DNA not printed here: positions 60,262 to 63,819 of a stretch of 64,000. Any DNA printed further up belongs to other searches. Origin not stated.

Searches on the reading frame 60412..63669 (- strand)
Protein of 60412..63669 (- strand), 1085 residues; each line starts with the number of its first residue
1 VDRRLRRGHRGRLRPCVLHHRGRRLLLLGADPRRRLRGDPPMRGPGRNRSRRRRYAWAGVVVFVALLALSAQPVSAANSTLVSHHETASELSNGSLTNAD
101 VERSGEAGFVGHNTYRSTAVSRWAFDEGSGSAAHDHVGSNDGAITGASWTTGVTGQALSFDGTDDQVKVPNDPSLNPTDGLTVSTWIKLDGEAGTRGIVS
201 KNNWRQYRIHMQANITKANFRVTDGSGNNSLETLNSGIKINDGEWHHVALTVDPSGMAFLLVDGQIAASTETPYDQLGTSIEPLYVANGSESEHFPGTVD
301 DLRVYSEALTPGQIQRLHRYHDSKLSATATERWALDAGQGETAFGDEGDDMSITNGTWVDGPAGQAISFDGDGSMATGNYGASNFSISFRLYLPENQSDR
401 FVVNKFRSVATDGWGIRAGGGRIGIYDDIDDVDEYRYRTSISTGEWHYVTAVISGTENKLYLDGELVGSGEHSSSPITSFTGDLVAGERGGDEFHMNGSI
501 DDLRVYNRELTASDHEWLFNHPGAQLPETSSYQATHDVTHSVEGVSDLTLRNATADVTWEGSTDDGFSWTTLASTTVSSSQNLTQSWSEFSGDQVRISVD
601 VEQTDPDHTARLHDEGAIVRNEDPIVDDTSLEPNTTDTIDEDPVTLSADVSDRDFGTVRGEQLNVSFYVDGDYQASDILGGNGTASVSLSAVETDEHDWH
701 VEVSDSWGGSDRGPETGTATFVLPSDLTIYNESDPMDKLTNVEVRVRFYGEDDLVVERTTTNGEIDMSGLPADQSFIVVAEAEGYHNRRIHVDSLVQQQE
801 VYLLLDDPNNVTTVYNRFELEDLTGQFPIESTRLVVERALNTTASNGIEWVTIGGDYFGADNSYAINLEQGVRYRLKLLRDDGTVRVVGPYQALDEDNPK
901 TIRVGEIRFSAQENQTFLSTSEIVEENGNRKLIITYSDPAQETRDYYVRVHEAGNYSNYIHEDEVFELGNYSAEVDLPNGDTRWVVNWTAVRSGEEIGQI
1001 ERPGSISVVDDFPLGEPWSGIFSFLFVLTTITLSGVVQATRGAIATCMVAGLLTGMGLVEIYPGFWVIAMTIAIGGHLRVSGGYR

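Call 77: search_dna_similar(query=window:60412-63669:-, collection=plasmids, mode=protein, max_rows=15, max_evalue=1e-8)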
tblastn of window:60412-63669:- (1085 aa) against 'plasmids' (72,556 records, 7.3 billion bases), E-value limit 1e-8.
Records with a match: 16; places in all: 21; records where one place covers at least 80% of the query: 0.
Best place of each record, by identity: <60% 16.
By first word of the organism name: Streptomyces 4; Halobaculum 3; Natrinema 1; Natronomonas 1; Halomicrobium 1; Haloarcula 1; Bacillus 1; Nonomuraea 1; Fulvitalea 1; Aureibacter 1; and 1 more.
By predicted mobility (MOB-suite, as given by PLSDB): non-mobilizable 14; mobilizable 2.
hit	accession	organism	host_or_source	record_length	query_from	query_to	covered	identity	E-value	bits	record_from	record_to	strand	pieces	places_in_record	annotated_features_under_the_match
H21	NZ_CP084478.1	Natrinema sp. DC36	cell culture,sediment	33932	546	1079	49%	28.4%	2e-44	184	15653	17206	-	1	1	sulfite exporter TauE/SafE family protein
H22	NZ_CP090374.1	Halobaculum sp. CBA1158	solar salt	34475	618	1072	42%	28.3%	5e-25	120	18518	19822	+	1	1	hypothetical protein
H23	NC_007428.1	Natronomonas pharaonis DSM 2160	-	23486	724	1067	32%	30.7%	2e-28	132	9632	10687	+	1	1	hypothetical protein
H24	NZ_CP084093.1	Halomicrobium urmianum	cell culture,salt lake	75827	724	1068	32%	30.2%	5e-23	114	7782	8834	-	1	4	hypothetical protein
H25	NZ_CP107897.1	Streptomyces sp. NBC_00466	-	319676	123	522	37%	24.2%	2e-9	70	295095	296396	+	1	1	LamG-like jellyroll fold domain-containing protein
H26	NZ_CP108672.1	Streptomyces sp. NBC_01023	-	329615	123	522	37%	24.2%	2e-9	70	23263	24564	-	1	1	LamG-like jellyroll fold domain-containing protein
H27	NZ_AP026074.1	Streptomyces nigrescens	-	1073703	123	522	37%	24.1%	1e-10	74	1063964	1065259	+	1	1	none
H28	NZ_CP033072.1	Streptomyces dangxiongensis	grass soil,grass soil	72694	152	521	34%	24.3%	5e-10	72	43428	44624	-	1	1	LamG-like jellyroll fold domain-containing protein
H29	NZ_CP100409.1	Haloarcula marina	cell culture,sediment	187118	90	371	26%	30.6%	2e-14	87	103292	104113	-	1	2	LamG-like jellyroll fold domain-containing protein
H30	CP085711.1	Bacillus sp. F19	single cell,soil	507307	90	332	22%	30.0%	1e-15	91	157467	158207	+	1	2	discoidin domain-containing protein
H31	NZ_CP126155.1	Halobaculum lipolyticum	cell culture,sediment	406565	120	317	18%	31.1%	6e-11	75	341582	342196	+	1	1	LamG domain-containing protein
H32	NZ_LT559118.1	Nonomuraea gerenzanensis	-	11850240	123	336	20%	28.8%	5e-10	72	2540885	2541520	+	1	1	none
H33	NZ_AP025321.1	Fulvitalea axinellae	-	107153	106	318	20%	28.1%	7e-9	68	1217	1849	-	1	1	LamG-like jellyroll fold domain-containing protein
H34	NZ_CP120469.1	Halobaculum limi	cell culture,sediment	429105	120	314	18%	30.4%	1e-9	71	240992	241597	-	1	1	LamG domain-containing protein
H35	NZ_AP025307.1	Aureibacter tunicatorum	-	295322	120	319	18%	27.6%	1e-11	77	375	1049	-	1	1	LamG-like jellyroll fold domain-containing protein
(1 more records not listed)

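Call 103: search_protein_families(library=pfam, proteins=[window:60412-63669:-], max_evalue=0.001)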
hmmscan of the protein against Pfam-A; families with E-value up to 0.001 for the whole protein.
window:60412-63669:- (1085 aa): 4 families
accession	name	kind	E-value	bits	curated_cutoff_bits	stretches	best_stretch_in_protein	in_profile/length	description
PF13385.13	Laminin_G_3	-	1.7e-44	152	27.6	2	161-315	1-151/151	Concanavalin A-like lectin/glucanases superfamily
PF02210.31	Laminin_G_2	-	2.4e-10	41.4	22.9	1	219-300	31-119/126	Laminin G domain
PF07953.20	Toxin_R_bind_N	-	4.1e-06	27.1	23.8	0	149-307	21-189/191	Clostridium neurotoxin, N-terminal receptor binding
PF00054.30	Laminin_G_1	-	6.7e-05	23.6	24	0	220-287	33-98/131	Laminin G domain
